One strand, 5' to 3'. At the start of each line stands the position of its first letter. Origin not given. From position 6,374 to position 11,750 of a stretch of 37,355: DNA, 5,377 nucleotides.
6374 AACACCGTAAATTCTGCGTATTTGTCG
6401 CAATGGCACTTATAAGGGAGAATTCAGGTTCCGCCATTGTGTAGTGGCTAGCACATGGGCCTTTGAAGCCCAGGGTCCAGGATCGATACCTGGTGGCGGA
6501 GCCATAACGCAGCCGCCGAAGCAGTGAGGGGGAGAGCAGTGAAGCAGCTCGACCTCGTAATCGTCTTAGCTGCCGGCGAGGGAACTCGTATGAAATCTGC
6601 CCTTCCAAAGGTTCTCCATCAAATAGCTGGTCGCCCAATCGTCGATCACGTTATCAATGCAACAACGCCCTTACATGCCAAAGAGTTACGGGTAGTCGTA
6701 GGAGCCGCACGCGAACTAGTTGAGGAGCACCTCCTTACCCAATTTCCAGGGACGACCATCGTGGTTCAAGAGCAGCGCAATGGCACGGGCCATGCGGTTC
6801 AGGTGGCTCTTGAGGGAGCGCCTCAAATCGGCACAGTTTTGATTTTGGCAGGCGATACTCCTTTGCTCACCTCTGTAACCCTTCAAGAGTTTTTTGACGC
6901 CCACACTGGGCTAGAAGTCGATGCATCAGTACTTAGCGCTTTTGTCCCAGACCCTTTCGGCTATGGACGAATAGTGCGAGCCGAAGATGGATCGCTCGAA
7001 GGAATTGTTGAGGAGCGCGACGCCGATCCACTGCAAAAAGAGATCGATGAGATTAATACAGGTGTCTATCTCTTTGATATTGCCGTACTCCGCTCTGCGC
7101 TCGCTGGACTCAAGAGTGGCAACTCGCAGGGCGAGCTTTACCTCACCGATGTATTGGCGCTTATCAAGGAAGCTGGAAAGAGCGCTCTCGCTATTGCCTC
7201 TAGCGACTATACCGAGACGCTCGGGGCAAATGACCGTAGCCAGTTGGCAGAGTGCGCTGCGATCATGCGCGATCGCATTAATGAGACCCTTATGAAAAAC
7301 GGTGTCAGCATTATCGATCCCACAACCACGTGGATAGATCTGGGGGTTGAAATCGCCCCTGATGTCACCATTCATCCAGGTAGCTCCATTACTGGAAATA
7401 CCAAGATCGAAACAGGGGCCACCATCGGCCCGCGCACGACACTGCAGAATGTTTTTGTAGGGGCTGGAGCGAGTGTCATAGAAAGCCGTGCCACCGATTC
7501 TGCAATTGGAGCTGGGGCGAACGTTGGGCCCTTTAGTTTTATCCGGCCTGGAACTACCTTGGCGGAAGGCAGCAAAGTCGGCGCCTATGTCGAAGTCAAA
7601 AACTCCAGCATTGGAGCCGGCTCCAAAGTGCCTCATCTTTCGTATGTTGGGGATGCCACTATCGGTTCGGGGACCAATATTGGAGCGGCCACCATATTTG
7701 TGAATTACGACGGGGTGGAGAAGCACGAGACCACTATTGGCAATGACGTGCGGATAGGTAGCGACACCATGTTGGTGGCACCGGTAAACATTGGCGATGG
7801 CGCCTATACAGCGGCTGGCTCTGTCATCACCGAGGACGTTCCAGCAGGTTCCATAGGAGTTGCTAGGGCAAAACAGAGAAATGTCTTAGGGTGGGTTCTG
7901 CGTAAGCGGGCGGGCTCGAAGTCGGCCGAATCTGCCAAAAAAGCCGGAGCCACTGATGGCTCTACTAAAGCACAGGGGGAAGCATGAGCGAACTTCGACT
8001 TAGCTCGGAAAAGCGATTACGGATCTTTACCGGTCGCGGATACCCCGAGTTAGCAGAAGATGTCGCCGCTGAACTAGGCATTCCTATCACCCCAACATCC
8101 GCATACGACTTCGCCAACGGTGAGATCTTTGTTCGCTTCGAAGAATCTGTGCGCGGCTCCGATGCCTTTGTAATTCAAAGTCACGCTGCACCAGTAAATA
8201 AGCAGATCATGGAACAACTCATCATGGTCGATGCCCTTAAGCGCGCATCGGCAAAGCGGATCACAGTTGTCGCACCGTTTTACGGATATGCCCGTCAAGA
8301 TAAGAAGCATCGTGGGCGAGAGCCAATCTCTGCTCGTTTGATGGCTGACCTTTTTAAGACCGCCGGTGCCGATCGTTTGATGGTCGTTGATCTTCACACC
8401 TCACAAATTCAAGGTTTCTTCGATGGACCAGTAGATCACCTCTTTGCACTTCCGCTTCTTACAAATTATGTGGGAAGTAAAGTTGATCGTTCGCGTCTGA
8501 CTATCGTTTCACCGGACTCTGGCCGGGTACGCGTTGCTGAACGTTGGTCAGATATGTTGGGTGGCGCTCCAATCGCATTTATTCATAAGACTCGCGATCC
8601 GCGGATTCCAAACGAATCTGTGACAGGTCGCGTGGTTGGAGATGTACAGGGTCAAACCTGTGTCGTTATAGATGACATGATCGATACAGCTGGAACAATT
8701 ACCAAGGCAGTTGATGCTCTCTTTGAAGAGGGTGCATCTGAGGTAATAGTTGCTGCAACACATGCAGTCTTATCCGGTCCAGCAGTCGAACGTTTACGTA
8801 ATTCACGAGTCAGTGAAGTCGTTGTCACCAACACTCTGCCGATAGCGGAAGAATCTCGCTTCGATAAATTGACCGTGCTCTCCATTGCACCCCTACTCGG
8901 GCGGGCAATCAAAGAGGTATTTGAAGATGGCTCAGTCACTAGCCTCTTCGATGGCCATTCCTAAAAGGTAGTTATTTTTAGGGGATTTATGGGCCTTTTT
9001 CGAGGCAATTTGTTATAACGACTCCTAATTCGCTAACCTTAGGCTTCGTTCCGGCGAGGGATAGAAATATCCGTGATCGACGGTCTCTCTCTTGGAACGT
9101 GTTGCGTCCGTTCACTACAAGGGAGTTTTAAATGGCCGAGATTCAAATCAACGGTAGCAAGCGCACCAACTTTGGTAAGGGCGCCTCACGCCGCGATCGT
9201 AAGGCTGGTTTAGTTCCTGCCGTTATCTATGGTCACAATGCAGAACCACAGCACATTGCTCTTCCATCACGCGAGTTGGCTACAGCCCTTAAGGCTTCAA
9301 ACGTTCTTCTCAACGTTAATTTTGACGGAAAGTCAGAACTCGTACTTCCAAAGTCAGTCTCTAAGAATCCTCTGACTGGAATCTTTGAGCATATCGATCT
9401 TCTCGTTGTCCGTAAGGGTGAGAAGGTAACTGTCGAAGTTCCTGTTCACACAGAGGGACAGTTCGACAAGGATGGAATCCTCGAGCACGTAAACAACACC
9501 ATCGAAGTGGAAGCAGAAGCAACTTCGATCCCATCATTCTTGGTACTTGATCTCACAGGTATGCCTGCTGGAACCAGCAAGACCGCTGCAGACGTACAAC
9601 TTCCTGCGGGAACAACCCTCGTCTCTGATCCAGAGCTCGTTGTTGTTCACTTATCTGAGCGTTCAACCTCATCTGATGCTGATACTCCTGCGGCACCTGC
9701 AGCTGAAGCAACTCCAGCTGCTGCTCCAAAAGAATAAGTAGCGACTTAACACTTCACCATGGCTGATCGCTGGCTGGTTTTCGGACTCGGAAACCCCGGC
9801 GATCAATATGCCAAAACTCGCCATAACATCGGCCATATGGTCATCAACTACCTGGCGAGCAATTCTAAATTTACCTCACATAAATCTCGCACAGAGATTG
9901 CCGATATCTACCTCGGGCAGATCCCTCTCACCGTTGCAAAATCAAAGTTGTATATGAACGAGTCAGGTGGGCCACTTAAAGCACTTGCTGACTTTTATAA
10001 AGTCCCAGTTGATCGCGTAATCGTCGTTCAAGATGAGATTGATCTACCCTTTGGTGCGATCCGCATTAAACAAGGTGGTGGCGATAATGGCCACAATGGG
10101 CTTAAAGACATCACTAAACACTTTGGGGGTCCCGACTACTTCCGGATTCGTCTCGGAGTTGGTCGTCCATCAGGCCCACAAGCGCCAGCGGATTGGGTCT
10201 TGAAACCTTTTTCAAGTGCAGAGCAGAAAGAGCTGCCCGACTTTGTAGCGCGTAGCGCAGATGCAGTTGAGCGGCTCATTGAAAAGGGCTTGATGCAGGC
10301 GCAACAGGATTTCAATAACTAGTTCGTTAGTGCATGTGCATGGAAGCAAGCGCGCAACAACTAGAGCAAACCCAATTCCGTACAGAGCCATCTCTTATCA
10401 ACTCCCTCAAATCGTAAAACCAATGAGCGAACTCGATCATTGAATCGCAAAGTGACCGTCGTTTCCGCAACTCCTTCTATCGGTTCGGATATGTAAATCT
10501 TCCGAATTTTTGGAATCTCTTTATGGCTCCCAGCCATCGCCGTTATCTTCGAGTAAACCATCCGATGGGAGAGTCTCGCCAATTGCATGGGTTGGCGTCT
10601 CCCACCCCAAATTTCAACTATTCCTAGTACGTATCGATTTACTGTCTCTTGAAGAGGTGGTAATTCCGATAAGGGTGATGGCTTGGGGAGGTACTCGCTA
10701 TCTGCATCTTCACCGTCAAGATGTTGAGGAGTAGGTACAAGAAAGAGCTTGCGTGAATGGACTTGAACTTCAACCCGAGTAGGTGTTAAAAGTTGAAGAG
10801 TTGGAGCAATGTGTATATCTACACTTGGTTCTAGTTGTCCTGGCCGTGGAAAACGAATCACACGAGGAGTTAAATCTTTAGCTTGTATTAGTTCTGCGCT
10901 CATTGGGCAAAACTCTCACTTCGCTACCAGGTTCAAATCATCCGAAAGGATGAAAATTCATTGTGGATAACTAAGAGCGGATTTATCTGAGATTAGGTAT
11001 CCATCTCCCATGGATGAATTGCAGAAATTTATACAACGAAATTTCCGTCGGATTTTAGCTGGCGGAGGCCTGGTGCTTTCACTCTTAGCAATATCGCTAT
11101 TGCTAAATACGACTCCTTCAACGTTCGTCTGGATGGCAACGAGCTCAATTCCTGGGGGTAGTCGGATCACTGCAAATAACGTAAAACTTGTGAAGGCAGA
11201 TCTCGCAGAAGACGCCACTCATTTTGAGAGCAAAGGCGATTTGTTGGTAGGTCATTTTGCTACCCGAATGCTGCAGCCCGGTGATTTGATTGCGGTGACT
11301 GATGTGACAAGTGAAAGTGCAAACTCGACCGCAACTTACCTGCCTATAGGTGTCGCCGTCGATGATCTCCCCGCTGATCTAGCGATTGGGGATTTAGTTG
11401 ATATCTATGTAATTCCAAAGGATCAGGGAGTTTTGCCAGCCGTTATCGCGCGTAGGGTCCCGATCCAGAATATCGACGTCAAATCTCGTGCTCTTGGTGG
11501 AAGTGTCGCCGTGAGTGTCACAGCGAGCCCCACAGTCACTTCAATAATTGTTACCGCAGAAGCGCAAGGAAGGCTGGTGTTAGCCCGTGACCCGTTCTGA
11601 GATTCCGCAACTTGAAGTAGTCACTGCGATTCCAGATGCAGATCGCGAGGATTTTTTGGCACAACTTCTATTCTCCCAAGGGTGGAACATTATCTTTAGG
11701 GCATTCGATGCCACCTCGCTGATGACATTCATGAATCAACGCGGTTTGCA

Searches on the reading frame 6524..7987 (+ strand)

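Call 19: search_protein_families(library=pfam, proteins=[window:6524-7987:+], max_evalue=0.001)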
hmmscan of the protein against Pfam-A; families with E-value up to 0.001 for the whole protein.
window:6524-7987:+ (487 aa): 7 families
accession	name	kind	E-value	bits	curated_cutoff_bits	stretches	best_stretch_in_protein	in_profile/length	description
PF00132.30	Hexapep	-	1.4e-24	85.1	27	3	403-436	2-35/36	Bacterial transferase hexapeptide (six repeats)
PF12804.13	NTP_transf_3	-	1.9e-20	74.1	27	1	12-136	1-120/160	MobA-like NTP transferase domain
PF00483.29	NTP_transferase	-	3e-16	60.2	21.2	1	12-274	2-230/245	Nucleotidyl transferase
PF01128.25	IspD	-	3e-08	34.2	27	1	12-141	3-130/221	2-C-methyl-D-erythritol 4-phosphate cytidylyltransferase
PF25084.1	LbH_EIF2B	-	3.1e-08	34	54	0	359-440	20-98/105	EIF2B subunit epsilon LbH domain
PF14602.12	Hexapep_2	-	4.8e-06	26.6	27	1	403-436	2-33/34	Hexapeptide repeat of succinyl-transferase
PF02348.25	CTP_transf_3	-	5.9e-05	23.4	22.6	1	12-128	2-115/217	Cytidylyltransferase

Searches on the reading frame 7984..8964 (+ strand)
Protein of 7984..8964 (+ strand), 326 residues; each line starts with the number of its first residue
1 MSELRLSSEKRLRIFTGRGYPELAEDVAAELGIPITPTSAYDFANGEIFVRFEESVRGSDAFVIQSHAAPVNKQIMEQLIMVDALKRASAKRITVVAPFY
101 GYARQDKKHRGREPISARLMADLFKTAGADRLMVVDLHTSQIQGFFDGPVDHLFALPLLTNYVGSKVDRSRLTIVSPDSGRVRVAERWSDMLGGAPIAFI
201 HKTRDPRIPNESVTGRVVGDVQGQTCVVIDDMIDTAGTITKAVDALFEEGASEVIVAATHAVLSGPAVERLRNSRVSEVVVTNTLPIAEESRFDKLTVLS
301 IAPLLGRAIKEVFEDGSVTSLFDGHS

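Call 19: search_protein_families(library=pfam, proteins=[window:7984-8964:+], max_evalue=0.001)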
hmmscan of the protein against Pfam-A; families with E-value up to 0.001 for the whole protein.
window:7984-8964:+ (326 aa): 4 families
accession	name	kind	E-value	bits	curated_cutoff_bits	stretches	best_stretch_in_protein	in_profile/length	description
PF13793.12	Pribosyltran_N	-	1.6e-49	167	25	1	13-128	2-117/117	N-terminal domain of ribose phosphate pyrophosphokinase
PF14572.12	Pribosyl_synth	-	2.1e-22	80.4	27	1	216-322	76-183/184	Phosphoribosyl synthetase-associated domain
PF00156.33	Pribosyltran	-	6.6e-15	55.2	26.3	1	165-276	25-140/158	Phosphoribosyl transferase domain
PF14681.12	UPRTase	-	3e-05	24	27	1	186-274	82-171/206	Uracil phosphoribosyltransferase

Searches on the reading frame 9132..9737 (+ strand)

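Call 19: search_protein_families(library=pfam, proteins=[window:9132-9737:+], max_evalue=0.001)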
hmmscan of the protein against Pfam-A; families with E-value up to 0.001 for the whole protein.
window:9132-9737:+ (201 aa): 2 families
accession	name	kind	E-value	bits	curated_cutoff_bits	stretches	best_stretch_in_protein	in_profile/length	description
PF01386.24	Ribosomal_L25p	-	2.2e-22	79.7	23.6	1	6-90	1-82/82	Ribosomal L25p family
PF14693.11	Ribosomal_TL5_C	-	3.1e-20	72.8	27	1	98-176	1-82/84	Ribosomal protein TL5, C-terminal domain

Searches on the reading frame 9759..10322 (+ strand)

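Call 19: search_protein_families(library=pfam, proteins=[window:9759-10322:+], max_evalue=0.001)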
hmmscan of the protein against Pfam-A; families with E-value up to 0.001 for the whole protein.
window:9759-10322:+ (187 aa): 1 family
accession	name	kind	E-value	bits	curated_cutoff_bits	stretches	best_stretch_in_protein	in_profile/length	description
PF01195.25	Pept_tRNA_hydro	-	1.5e-60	204.6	27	1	6-186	1-183/183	Peptidyl-tRNA hydrolase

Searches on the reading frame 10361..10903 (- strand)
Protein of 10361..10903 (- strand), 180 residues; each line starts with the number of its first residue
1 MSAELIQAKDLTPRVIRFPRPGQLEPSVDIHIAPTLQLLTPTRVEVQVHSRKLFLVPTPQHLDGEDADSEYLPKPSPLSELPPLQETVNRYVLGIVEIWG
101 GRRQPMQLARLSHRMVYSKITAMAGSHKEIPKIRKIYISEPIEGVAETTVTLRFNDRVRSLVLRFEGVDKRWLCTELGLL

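Call 19: search_protein_families(library=pfam, proteins=[window:10361-10903:-], max_evalue=0.001)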
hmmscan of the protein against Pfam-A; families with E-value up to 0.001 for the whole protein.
window:10361-10903:- (180 aa): 1 family
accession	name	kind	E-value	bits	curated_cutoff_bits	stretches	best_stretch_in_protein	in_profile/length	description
PF20060.4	DUF6459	-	7.7e-21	74.9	27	1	84-179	3-104/105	Family of unknown function (DUF6459)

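Call 27: search_protein_families(library=ncbifam, proteins=[window:10361-10903:-], max_evalue=0.01)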
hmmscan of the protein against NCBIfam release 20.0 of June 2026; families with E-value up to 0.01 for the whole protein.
window:10361-10903:- (180 aa): 0 families

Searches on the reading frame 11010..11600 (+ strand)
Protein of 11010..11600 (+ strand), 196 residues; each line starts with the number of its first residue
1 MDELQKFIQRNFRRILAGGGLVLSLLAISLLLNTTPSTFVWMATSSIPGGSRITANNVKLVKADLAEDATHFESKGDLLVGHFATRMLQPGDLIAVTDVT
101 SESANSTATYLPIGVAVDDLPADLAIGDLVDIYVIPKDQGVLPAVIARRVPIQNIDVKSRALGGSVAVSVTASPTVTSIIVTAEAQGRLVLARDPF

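Call 21: search_protein_families(library=pfam, proteins=[window:11010-11600:+], max_evalue=0.001)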
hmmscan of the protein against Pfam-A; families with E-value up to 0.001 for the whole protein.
window:11010-11600:+ (196 aa): 1 family
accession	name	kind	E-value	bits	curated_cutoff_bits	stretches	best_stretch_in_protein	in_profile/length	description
PF08666.17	SAF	-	0.00026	21.9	21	0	40-99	3-62/63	SAF domain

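Call 27: search_protein_families(library=ncbifam, proteins=[window:11010-11600:+], max_evalue=0.01)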
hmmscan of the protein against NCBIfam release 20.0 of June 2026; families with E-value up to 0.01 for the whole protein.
window:11010-11600:+ (196 aa): 2 families
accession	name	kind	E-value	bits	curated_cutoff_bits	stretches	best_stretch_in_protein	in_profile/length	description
TIGR03170.1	flgA_cterm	equivalog_domain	2.1e-05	24.5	54.65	1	38-100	13-75/137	flagellar basal body P-ring formation chaperone FlgA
TIGR03177.1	pilus_cpaB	equivalog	0.00025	20.4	71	1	35-156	34-170/262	Flp pilus assembly protein CpaB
